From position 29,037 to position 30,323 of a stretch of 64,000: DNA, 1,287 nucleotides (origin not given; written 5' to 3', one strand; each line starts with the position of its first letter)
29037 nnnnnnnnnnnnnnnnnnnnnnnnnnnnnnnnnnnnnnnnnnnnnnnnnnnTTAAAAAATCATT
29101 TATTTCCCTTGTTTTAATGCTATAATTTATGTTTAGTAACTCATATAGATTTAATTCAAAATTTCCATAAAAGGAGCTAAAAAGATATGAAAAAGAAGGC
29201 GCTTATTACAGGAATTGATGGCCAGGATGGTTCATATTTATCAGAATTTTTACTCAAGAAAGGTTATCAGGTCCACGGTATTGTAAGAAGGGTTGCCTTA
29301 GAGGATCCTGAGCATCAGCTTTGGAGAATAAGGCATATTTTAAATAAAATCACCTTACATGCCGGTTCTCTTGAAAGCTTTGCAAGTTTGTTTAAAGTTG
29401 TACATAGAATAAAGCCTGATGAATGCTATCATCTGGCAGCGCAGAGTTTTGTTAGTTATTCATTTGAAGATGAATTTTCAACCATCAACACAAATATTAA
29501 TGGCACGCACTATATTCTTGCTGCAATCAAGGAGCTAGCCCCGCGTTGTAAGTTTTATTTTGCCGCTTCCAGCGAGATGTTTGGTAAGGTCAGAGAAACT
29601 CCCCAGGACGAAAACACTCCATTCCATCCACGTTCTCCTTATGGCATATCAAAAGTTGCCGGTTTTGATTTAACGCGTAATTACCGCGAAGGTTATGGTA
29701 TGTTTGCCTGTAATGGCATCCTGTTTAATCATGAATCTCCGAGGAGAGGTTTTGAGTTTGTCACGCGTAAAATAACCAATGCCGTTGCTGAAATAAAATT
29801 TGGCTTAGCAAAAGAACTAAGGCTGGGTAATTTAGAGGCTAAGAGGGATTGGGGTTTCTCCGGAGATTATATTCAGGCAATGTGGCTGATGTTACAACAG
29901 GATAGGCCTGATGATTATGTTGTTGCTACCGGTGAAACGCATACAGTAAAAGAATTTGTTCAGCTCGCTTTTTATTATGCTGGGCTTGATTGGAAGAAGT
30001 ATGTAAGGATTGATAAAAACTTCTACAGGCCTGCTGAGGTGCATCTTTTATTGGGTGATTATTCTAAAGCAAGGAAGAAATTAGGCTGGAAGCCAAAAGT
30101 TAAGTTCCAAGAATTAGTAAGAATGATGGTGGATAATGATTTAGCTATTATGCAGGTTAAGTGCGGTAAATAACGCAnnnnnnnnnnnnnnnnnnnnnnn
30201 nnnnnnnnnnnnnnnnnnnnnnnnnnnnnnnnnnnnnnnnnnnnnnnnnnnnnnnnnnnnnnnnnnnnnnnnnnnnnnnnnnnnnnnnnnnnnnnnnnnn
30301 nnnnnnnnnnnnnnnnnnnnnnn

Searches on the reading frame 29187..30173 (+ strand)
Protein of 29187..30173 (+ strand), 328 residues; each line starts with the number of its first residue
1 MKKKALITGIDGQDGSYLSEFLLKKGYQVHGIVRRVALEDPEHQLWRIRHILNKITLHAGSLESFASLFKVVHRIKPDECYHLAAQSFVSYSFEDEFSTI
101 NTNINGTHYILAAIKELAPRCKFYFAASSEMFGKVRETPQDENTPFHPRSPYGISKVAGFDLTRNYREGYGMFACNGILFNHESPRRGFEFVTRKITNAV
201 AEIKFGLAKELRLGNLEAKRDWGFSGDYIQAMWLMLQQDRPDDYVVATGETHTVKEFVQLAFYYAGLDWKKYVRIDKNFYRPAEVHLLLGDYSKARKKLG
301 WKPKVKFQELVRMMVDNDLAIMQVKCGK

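Call 23: search_protein_families(library=pfam, proteins=[window:29187-30173:+], max_evalue=0.001)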
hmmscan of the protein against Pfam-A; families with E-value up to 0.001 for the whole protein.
window:29187-30173:+ (328 aa): 4 families
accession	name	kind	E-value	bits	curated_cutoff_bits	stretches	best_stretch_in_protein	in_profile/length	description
PF16363.11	GDP_Man_Dehyd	-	2.6e-125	418.7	27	1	6-314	1-332/332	GDP-mannose 4,6 dehydratase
PF01370.27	Epimerase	-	3.5e-61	207.1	20.9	1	5-247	1-240/240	NAD dependent epimerase/dehydratase family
PF02719.21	Polysacc_synt_2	-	0.00015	21.5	20.2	1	6-115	2-116/293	Polysaccharide biosynthesis protein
PF04321.23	RmlD_sub_bind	-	0.00016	21.3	27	1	4-168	2-141/287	RmlD substrate binding domain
